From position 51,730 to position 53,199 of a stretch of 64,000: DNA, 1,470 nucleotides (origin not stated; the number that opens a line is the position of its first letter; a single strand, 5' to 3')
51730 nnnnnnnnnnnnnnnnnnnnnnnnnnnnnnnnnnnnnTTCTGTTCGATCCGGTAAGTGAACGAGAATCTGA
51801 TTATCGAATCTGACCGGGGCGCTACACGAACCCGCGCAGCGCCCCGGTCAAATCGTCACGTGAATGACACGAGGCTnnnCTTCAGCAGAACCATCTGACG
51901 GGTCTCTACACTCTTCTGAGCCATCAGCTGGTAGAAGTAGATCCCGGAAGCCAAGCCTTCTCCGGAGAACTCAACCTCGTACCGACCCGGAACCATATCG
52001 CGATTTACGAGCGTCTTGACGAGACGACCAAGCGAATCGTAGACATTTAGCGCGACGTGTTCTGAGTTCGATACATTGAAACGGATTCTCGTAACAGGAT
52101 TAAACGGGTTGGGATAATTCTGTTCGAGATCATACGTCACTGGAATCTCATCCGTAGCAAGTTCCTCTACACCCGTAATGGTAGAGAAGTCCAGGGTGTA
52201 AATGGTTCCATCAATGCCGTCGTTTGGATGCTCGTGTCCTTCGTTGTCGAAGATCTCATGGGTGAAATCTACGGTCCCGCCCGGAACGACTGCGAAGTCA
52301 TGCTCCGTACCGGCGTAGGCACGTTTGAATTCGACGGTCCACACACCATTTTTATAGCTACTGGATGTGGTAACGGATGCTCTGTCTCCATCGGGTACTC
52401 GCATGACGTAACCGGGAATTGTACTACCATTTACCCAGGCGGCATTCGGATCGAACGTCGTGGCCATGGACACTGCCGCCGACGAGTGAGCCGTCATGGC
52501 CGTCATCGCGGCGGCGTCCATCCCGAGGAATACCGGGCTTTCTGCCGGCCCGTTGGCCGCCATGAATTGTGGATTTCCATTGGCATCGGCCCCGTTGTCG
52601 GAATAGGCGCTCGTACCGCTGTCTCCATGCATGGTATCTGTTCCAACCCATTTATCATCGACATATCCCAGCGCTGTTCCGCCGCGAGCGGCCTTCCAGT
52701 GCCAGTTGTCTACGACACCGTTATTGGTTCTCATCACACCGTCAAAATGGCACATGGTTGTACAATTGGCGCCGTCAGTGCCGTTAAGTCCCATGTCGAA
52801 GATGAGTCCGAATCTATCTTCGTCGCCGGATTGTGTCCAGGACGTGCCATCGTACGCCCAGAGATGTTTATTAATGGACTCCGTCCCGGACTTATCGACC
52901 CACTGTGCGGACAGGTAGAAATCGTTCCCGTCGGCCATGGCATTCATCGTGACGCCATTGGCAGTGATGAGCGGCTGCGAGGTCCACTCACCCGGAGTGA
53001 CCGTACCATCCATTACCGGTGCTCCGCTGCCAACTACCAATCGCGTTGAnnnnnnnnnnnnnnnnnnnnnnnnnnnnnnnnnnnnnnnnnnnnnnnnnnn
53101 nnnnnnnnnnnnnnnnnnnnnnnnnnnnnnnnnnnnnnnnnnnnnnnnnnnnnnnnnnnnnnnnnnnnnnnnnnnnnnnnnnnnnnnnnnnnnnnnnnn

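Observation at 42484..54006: Candidate extracellular electron-transfer system: ACIII/Qrc-like quinone module + porin-cytochrome triad + T9SS-sorted heme-domain protein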

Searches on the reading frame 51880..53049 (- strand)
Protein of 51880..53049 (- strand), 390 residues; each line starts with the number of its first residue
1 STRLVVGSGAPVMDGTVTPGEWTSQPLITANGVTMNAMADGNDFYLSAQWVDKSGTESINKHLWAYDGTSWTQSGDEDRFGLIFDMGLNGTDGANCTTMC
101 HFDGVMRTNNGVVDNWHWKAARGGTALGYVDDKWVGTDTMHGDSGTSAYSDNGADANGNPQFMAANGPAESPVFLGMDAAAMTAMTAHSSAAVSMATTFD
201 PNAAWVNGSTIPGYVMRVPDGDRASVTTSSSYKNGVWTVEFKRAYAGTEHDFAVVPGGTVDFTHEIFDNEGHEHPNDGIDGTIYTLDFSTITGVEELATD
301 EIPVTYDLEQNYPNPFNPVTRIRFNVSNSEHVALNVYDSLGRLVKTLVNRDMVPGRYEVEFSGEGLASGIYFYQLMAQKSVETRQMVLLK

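Call 31: find_related_loci(query=A2, collection=genome_contigs, flank=10000)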
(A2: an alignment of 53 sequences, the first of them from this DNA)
Query A2 (390 aa) in genome_contigs; peptide patterns used: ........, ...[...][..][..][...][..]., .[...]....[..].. (x = any residue, [..] = any of these).
600 stretches matched a pattern (row limit reached: there are more); 594 encode a relative of the query (tblastn E <= 1e-3); the best 80 are kept; 80 distinct loci.
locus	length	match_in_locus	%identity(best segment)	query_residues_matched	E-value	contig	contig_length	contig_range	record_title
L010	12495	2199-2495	52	291-390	5e-30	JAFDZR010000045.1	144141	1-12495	MAG: Bacteroidetes bacterium isolate SZAS-89 BACT-TMP-11__45__length-144141, whole genome shotgun sequence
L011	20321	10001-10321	47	283-390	3e-28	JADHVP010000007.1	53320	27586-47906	MAG: Ignavibacteria bacterium isolate BS750m-G4 BS-750m-C438, whole genome shotgun sequence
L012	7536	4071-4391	43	283-390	7e-27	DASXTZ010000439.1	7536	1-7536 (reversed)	MAG TPA_asm: Ignavibacteria bacterium isolate SMAG_U4705 k141_834748, whole genome shotgun sequence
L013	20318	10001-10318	45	283-390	1e-26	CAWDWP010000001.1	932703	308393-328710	MAG: uncultured Ignavibacteria bacterium isolate MFD05942.bin.1.387 genome assembly, contig: contig_10083, whole genome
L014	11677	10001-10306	42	288-390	2e-26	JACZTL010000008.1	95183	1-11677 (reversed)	MAG: Bacteroidetes bacterium isolate B13T1B10 B13T1B10_NODE61, whole genome shotgun sequence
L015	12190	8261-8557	47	291-390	3e-26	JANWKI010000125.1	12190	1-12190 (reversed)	MAG: Ignavibacteria bacterium isolate CRAIB_MAG89 c_000000085865, whole genome shotgun sequence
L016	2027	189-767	35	212-390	2e-26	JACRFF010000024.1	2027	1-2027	MAG: Ignavibacteriales bacterium isolate NC_groundwater_1718_Pr3_B-0.1um_52_8 SR-2_scaffold_141_198099, whole genome sho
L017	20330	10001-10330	48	282-390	5e-26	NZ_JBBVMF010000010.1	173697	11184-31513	Rhodohalobacter sp. 8-1 Scaffold10_1, whole genome shotgun sequence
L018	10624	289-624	48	283-390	8e-26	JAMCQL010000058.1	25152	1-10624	MAG: Bacteroidetes bacterium isolate FK_Sedi_A_Bin.46 NODE_4178_length_25152_cov_321.872, whole genome shotgun sequence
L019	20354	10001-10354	42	276-390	2e-25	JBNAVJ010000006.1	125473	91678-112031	MAG: Ignavibacteria bacterium isolate Kamch4342-D-MF-035 bin30.fa-6, whole genome shotgun sequence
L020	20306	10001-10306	46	288-390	2e-25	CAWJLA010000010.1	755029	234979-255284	MAG: uncultured Bacteroidetes bacterium isolate MFD02416.bin.1.83 genome assembly, contig: contig_82564, whole genome sh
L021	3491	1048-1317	51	301-390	1e-25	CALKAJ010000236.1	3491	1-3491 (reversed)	MAG TPA_asm: uncultured Ignavibacteriae bacterium isolate SRR6007446_bin.4_CONCOCT_v1.1_MAG genome assembly, contig: ERZ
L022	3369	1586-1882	48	291-390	3e-25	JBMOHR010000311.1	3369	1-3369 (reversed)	MAG: Ignavibacteria bacterium isolate Deming_bin.364 contig109815, whole genome shotgun sequence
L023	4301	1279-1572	47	291-390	6e-25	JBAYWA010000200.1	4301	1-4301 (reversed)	MAG: Melioribacteraceae bacterium isolate SO_2016_LW3_72 scaffold36565_LW162_2016, whole genome shotgun sequence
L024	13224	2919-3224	45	288-390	8e-25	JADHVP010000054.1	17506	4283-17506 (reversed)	MAG: Ignavibacteria bacterium isolate BS750m-G4 BS-750m-C5145, whole genome shotgun sequence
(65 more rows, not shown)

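Call 59: predict_structure(alignment_id=A2)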
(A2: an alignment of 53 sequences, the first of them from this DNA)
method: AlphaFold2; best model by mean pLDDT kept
length: 390 residues; sequences in the alignment: 53
mean_pLDDT: 87.4   pTM: 0.74
mean pLDDT of the five models: 87.4, 86.2, 85.9, 84.9, 84.3
residues with pLDDT >= 90: 233; 70-90: 121; 50-70: 23; < 50: 13
segments of 3 or more residues with pLDDT < 50: 294-303
pLDDT, mean of each block of 10 residues (from residue 1): 94 94 95 96 95 87 93 89 93 90 89 94 80 94 94 96 93 94 87 95 95 95 93 95 90 90 89 67 94 49 49 62 79 93 93 79 86 88 81
secondary structure, 60 per line:
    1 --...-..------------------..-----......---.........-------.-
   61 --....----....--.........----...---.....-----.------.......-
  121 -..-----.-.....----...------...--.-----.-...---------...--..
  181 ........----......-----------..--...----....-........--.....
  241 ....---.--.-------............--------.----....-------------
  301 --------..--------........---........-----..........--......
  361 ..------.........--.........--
elements in order: E3-5 E34-39 E43-51 E63-66 E71-74 E77-85 H96-99 E113-119 E131-135 E140-142 E149-151 E162-164 E174-176 H179-188 E193-198 E214-216 H221-224 E226-233 E236-244 E259-270 E284-287 E319-326 E330-337 E343-352 E355-362 E369-377 E380-388

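Call 62: fold_search(model_id=the predicted structure, library=pdb)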
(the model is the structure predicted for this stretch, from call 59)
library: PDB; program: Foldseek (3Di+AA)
matches with E <= 10: 1723; with E <= 0.001: 15
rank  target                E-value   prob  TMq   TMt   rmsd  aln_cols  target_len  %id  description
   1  7b04_C                5.8e-07  1.00  0.34  0.43  13.3       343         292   15  Structure of Nitrite oxidoreductase (Nxr) from the anammox bacterium Kuenenia stuttgartiensis. (released 2021-07-14)
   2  7b04_O                8.0e-07  1.00  0.34  0.44  13.0       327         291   16  Structure of Nitrite oxidoreductase (Nxr) from the anammox bacterium Kuenenia stuttgartiensis. (released 2021-07-14)
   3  2ivf_C                6.3e-06  1.00  0.33  0.58   4.9       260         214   12  Ethylbenzene dehydrogenase from Aromatoleum aromaticum (released 2006-09-14)
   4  8jmw_A                8.2e-06  1.00  0.16  0.13  15.8       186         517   14  Fibril form of serine peptidase Vpr (released 2023-12-06)
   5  7uwv_A                5.2e-05  0.99  0.28  0.21  24.2       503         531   10  CBM74 from Ruminococcus bromii Sas6 with maltodecaose (released 2023-06-14)
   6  7uww_B                8.5e-05  0.99  0.27  0.18  23.5       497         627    9  Sas6 with alpha-cyclodextrin (released 2023-06-14)
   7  7uww_A                8.5e-05  0.98  0.26  0.18  24.1       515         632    9  Sas6 with alpha-cyclodextrin (released 2023-06-14)
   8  9i1y_B                2.5e-04  0.98  0.22  0.29  15.3       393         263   10  WxLIP from Enterococcus faecium (released 2026-01-28)
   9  7nwo                  3.1e-04  1.00  0.27  0.51   9.3       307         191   11  A carbohydrate binding module family 9 (CBM9) from Caldicellulosiruptor kristjanssonii in complex with glucose (released 2021-07-07)
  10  3jvf_C                3.1e-04  0.99  0.17  0.23  21.2       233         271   11  Crystal structure of an Interleukin-17 receptor complex (released 2009-10-20)
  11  1dn0_B                4.1e-04  0.99  0.18  0.29  13.3       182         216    8  STRUCTURE OF THE FAB FRAGMENT FROM A HUMAN IGM COLD AGGLUTININ (released 2001-01-24)
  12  2wan                  7.0e-04  0.77  0.17  0.09  24.9       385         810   11  Pullulanase from Bacillus acidopullulyticus (released 2009-05-05)
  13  2xyc                  8.3e-04  0.63  0.16  0.21  25.7       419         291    9  CRYSTAL STRUCTURE OF NCAM2 IGIV-FN3I (released 2011-02-23)
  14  6tyb_C                8.8e-04  1.00  0.16  0.32  13.7       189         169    6  Isolation and Structure of an Antibody that Fully Neutralizes Isolate SIVmac239 Reveals Functional Similarity of SIV a (released 2019-10-02)
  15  2xwx_A                9.8e-04  0.85  0.19  0.19  23.4       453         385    8  Vibrio cholerae colonization factor GbpA crystal structure (released 2011-11-16)
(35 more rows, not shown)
